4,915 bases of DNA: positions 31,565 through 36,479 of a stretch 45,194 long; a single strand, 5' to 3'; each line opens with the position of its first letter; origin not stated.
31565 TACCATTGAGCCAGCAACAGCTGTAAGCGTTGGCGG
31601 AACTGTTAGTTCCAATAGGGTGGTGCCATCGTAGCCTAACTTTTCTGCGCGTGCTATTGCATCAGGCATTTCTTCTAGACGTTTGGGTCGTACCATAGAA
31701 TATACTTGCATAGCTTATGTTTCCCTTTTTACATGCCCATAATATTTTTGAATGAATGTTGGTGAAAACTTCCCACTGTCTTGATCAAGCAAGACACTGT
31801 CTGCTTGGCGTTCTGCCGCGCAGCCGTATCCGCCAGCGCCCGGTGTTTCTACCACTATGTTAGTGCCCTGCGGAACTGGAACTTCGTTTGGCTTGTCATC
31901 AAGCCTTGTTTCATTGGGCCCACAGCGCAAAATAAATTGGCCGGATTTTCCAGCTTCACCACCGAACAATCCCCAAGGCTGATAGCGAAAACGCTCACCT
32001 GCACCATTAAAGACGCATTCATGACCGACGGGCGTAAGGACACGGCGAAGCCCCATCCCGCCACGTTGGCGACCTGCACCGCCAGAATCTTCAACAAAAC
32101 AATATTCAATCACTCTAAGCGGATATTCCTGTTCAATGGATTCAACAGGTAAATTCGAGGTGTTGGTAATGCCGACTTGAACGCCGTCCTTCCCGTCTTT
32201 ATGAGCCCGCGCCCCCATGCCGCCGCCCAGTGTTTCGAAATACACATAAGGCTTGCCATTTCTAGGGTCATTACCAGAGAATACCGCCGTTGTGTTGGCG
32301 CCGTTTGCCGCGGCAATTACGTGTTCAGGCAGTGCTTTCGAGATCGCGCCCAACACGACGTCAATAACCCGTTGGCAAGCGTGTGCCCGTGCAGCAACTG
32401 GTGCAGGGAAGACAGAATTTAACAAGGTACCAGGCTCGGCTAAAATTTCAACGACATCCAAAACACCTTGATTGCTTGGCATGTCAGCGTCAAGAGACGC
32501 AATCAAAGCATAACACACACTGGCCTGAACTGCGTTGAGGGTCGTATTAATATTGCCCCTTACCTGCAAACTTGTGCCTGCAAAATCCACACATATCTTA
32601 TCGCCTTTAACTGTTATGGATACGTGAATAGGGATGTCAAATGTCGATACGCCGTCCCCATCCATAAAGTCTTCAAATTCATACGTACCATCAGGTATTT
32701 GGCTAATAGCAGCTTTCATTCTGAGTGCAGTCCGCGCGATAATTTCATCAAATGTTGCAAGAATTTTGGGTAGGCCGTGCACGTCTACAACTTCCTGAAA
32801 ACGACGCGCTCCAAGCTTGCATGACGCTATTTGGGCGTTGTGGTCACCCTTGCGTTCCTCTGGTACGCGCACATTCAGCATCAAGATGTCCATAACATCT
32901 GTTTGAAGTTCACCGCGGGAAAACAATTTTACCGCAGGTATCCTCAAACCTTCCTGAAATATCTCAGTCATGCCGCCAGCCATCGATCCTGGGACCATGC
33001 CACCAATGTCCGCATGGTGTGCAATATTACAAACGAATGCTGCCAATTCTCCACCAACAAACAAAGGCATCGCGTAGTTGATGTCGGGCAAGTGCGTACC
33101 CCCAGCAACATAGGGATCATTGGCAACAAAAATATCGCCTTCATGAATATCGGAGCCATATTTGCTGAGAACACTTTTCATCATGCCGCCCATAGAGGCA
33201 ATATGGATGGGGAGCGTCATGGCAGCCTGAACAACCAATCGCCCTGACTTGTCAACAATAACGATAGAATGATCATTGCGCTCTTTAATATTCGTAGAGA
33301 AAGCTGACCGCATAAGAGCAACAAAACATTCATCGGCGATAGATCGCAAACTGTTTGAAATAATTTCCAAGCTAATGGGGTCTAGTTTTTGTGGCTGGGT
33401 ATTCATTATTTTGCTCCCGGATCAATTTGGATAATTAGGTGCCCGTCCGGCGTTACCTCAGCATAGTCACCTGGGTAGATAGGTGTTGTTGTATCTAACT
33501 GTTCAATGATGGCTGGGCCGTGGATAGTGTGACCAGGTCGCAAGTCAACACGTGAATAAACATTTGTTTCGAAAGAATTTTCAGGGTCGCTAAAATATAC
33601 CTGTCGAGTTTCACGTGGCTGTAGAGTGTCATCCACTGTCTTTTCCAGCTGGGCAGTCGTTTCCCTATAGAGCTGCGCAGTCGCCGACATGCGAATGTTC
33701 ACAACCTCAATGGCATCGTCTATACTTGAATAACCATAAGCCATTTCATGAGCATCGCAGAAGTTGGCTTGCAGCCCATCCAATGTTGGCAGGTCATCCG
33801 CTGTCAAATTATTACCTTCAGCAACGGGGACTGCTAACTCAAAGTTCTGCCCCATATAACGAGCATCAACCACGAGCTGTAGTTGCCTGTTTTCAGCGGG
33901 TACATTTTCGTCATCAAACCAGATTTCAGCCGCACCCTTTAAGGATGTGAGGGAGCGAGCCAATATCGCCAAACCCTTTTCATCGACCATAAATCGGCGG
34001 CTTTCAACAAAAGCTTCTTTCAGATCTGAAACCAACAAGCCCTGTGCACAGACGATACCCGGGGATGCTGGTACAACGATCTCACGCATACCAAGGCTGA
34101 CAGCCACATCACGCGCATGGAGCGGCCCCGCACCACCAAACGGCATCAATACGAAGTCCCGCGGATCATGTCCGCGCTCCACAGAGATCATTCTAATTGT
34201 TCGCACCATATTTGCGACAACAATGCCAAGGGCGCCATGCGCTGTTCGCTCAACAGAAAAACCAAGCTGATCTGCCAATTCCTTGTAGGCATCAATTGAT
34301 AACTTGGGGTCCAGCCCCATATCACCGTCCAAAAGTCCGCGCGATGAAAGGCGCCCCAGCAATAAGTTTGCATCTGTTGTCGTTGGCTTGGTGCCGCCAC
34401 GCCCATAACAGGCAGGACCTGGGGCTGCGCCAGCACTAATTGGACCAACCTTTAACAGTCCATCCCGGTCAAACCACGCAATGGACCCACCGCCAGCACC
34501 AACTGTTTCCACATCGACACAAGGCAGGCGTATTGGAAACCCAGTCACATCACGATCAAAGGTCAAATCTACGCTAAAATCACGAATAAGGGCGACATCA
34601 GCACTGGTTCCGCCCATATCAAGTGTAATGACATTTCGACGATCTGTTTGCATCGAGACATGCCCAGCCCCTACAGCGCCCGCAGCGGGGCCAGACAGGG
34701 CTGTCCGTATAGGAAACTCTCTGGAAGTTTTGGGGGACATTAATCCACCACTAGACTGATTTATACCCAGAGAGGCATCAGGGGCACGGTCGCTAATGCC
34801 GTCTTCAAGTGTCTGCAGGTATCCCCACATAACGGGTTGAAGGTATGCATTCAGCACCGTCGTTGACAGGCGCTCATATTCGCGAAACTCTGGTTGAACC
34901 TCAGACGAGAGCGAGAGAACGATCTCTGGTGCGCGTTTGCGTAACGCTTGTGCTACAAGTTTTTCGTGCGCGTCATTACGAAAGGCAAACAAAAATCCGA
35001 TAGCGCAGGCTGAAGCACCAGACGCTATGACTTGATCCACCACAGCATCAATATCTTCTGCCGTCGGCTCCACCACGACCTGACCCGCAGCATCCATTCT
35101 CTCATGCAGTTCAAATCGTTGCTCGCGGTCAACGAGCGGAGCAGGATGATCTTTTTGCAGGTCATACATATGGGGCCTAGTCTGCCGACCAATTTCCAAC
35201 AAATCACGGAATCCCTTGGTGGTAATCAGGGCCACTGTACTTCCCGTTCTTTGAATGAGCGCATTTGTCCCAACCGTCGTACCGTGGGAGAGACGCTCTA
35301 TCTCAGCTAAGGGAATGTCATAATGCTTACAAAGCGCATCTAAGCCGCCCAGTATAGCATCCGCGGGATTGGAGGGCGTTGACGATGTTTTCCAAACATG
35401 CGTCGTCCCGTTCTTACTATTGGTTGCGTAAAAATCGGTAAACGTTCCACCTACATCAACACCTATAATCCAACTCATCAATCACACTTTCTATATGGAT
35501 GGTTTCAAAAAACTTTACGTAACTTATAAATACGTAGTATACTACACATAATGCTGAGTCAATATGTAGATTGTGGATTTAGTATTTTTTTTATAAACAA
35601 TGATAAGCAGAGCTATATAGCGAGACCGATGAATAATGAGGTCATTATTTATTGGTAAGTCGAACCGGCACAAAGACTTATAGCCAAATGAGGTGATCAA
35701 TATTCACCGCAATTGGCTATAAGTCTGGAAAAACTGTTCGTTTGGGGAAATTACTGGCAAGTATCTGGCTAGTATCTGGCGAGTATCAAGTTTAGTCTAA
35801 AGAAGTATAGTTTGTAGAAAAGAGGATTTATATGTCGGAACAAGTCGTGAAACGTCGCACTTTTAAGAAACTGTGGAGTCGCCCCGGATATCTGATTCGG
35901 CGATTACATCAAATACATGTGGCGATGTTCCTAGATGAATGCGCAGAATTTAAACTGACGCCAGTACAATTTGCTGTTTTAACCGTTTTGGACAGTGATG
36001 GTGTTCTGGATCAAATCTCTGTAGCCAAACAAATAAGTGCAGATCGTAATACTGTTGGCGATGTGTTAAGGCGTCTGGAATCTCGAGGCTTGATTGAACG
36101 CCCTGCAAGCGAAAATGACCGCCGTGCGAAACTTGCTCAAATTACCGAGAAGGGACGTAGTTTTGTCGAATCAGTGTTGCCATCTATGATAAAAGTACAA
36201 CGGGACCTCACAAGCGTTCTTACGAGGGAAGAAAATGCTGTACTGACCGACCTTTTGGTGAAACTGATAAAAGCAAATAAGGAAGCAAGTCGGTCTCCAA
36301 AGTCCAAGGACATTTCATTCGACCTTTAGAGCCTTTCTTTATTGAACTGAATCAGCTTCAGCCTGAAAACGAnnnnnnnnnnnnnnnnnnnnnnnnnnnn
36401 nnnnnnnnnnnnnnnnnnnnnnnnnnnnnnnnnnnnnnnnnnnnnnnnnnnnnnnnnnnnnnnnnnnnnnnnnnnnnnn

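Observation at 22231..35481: Self-contained F420 cassette: cofactor biosynthesis, cofactor recharging and a hydantoinase / CoA-ligase / thioesterase / 2xLLM module in one 11-gene operon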

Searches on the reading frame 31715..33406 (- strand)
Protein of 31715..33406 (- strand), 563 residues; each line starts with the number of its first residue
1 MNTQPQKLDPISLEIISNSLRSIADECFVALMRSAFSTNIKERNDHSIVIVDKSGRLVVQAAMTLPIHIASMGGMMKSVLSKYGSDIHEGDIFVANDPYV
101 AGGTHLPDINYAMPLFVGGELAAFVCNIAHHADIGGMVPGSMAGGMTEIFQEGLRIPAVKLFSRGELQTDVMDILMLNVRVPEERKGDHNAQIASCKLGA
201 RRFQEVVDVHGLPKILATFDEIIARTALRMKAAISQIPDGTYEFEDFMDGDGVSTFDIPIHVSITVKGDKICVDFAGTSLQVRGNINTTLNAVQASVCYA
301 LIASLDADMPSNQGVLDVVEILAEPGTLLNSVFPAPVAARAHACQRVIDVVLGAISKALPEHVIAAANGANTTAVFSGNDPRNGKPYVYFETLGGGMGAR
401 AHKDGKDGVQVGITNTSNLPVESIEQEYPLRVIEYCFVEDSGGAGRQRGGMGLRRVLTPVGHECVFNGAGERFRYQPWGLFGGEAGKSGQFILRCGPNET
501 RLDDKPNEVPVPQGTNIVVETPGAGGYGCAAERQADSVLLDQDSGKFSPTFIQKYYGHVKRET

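Call 3: search_protein_families(library=ncbifam, proteins=[window:31715-33406:-], max_evalue=0.00001)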
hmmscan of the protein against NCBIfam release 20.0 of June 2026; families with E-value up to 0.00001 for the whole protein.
window:31715-33406:- (563 aa): 2 families
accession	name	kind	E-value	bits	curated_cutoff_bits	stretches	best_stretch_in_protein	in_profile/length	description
NF050157.1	CapLactmsBetCapB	equivalog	5.1e-87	292.5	1000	1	8-559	1-558/577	caprolactamase subunit beta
NF042976.1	AcphenoCarb_ApcD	equivalog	1.7e-37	129.1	1500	1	6-457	27-487/685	acetophenone carboxylase subunit delta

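Call 4: search_protein_families(library=pfam, proteins=[window:31715-33406:-], max_evalue=0.00001)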
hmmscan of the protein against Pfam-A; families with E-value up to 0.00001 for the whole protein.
window:31715-33406:- (563 aa): 1 family
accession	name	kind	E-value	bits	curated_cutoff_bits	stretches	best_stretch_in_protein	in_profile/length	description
PF02538.19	Hydantoinase_B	-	7.6e-180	599.2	26.8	1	9-528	1-517/519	Hydantoinase B/oxoprolinase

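Call 28: search_solved_structures(query=window:31715-33406:-, max_evalue=0.001)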
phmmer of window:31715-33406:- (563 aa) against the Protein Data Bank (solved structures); distinct sequences matched with E-value up to 0.001: 5.
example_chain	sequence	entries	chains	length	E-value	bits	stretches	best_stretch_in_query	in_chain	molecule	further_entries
7hk5_A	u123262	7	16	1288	4.8e-79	269.8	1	8-557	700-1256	N-methylhydantoinase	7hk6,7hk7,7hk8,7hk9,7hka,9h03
6yra_B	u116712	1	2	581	1.3e-64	222.2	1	8-557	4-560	Hydantoinase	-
5l9w_A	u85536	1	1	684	1.6e-32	116.1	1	7-485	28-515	Acetophenone carboxylase delta subunit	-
5svb_A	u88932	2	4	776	6.3e-20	74.6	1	32-249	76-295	Acetone carboxylase alpha subunit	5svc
5m45_A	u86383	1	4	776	6.3e-20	74.6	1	32-249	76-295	Acetone carboxylase alpha subunit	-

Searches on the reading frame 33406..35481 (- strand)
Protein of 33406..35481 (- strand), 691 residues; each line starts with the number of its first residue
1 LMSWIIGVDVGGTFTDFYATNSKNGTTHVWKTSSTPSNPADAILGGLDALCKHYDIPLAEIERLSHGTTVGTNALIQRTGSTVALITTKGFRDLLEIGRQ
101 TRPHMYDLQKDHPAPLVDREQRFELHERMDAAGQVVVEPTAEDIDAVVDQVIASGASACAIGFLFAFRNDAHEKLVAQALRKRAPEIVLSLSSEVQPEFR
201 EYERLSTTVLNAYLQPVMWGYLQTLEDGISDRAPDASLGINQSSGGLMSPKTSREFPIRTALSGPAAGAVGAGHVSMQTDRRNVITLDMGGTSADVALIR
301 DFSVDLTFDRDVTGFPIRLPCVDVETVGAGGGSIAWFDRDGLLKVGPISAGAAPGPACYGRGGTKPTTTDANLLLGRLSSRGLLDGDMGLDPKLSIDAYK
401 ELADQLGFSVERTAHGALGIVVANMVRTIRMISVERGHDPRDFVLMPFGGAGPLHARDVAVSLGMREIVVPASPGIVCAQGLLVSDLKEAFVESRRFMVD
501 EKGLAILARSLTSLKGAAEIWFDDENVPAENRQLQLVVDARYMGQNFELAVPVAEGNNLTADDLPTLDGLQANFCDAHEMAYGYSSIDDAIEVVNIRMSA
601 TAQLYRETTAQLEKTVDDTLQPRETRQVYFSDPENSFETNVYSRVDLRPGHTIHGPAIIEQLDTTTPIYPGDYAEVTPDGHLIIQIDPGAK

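Call 3: search_protein_families(library=ncbifam, proteins=[window:33406-35481:-], max_evalue=0.00001)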
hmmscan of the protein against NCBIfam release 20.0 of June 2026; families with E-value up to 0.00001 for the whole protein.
window:33406-35481:- (691 aa): 3 families
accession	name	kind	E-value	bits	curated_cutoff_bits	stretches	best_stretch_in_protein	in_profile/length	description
NF050156.1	CapLactmsAlpCapA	equivalog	2.5e-163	545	1000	1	6-680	3-681/689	caprolactamase subunit alpha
NF042975.2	AcphenoCarb_ApcC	equivalog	5.1e-81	272.9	1500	1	6-674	11-699/733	acetophenone carboxylase subunit gamma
NF042960.1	AcphenoCarb_ApcA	equivalog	2.7e-49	168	1250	1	6-671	4-642/658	acetophenone carboxylase subunit alpha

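Call 4: search_protein_families(library=pfam, proteins=[window:33406-35481:-], max_evalue=0.00001)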
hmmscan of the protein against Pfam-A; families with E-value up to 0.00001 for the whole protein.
window:33406-35481:- (691 aa): 3 families
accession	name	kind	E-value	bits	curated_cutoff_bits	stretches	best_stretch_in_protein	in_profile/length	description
PF01968.24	Hydantoinase_A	-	2.6e-93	312.9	22.9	1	204-489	1-289/291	Hydantoinase/oxoprolinase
PF05378.19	Hydant_A_N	-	1.4e-50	171.9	25.2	1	6-182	2-174/176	Hydantoinase/oxoprolinase N-terminal region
PF19278.4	Hydant_A_C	-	6e-10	39.3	21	1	511-684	18-188/193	Hydantoinase/oxoprolinase C-terminal domain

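Call 18: search_solved_structures(query=window:33406-35481:-, max_evalue=0.001)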
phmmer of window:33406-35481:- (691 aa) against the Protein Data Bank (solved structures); distinct sequences matched with E-value up to 0.001: 6.
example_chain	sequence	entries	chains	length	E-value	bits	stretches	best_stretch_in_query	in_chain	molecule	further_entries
7hk5_A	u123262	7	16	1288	1e-147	496.7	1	6-685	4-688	N-methylhydantoinase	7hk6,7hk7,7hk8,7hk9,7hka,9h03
6yra_A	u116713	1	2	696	2.7e-112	379.6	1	4-679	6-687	5-oxoprolinase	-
5l9w_B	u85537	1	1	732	9.4e-77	262.2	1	6-688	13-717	Acetophenone carboxylase gamma subunit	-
5m45_B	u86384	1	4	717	4.5e-62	213.7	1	5-684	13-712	Acetone carboxylase beta subunit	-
5svb_B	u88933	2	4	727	6.4e-62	213.2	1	5-684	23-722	Acetone carboxylase beta subunit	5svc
5l9w_b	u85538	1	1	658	5.6e-37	130.8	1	5-491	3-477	Acetophenone carboxylase alpha subunit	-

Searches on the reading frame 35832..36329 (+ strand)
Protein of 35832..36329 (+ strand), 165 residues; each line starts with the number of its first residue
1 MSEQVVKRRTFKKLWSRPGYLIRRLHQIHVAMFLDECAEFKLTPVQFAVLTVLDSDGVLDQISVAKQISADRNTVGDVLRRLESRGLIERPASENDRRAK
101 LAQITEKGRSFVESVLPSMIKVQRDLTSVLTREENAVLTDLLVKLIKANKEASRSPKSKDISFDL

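Call 6: search_protein_families(library=ncbifam, proteins=[window:35832-36329:+], max_evalue=0.00001)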
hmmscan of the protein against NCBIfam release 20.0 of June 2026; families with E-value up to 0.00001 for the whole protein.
window:35832-36329:+ (165 aa): 9 families
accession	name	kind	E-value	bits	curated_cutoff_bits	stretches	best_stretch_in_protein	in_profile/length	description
NF053777.1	Saro0803TransReg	equivalog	1e-17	64.1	200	1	19-145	12-138/140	Saro_0803 family transcriptional regulator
TIGR02337.1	HpaR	equivalog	5.2e-15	55.4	121.2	1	30-145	14-129/130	homoprotocatechuate degradation operon regulator HpaR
NF041230.1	BagL_FevM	exception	3.5e-14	53.1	230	1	21-128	19-124/145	MarR family transcriptional regulator BagL/FevM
NF008122.0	PRK10870.1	equivalog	1.1e-12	48.1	157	1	69-148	82-161/176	transcriptional repressor MprA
NF002926.0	PRK03573.1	equivalog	2.1e-11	43.9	120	1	22-149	9-137/144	transcriptional regulator SlyA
NF008565.1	PRK11512.1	equivalog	6.5e-11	42.4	240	1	19-146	15-143/144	multiple antibiotic resistance transcriptional regulator MarR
NF045593.1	bilirub_TF_BilQ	equivalog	1.9e-10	40.6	125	1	20-147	6-133/135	bilirubin utilization transcriptional regulator BilQ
NF052638.1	TransRegOhrRVib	equivalog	2.8e-09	36.8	200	1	39-123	32-118/141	transcriptional regulator OhrR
NF050133.1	TransRegFabT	equivalog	1.6e-06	28.4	200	0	61-145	46-130/138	fatty acid biosynthesis transcriptional regulator FabT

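Call 98: search_protein_families(library=pfam, proteins=[window:35832-36329:+], max_evalue=0.001)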
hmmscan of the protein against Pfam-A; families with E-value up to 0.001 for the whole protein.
window:35832-36329:+ (165 aa): 5 families
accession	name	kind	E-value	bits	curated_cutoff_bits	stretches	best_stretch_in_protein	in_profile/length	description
PF01047.28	MarR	-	1.2e-12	48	24.6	1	42-99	1-58/59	MarR family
PF22381.2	Staph_reg_Sar_Rot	-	6.6e-07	29.8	27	1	37-113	7-83/85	Transcriptional regulator SarA/Rot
PF13463.12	HTH_27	-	1.4e-06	28.9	22.2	1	71-108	32-68/68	Winged helix DNA-binding domain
PF12802.13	MarR_2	-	3.1e-06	27.7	27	1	42-99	3-61/61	MarR family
PF01978.25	TrmB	-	3e-05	24.2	25.6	1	40-93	4-57/68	Sugar-specific transcriptional regulator TrmB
